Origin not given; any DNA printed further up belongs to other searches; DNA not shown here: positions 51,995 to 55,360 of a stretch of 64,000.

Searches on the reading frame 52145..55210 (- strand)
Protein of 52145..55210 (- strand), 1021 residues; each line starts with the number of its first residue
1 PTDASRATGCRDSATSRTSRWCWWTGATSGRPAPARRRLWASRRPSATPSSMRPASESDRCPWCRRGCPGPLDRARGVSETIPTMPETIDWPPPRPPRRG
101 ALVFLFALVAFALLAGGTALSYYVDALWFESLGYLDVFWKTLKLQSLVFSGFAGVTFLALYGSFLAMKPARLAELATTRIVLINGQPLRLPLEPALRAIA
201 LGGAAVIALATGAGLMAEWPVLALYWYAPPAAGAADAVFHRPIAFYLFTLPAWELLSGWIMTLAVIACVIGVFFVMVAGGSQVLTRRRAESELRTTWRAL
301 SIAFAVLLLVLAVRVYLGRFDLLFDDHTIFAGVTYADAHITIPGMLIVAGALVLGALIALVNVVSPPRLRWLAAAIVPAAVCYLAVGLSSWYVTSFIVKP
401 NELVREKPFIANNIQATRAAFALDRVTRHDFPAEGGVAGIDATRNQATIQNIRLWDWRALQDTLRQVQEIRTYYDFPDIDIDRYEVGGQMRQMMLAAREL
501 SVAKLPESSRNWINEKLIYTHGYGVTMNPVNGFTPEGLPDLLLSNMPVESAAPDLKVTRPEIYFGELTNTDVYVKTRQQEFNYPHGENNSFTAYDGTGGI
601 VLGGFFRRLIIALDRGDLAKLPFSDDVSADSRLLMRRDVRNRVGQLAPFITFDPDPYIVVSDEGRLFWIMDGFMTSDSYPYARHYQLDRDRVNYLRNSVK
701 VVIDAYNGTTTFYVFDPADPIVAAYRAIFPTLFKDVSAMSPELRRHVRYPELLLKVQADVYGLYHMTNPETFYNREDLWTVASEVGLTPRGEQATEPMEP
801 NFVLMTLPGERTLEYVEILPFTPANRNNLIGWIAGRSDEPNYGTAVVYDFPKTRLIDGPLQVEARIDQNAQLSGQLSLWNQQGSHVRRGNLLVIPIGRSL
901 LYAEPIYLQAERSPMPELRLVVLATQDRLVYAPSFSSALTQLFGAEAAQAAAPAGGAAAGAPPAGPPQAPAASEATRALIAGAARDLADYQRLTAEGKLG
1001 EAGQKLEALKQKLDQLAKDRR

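Call 53: search_protein_families(library=pfam, proteins=[window:52145-55210:-])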
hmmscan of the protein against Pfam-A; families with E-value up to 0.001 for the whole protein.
window:52145-55210:- (1021 aa): 1 family
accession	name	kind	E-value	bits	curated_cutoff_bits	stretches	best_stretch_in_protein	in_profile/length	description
PF03699.18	UPF0182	-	1.5e-254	847.2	27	1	103-879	2-770/770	Uncharacterised protein family (UPF0182)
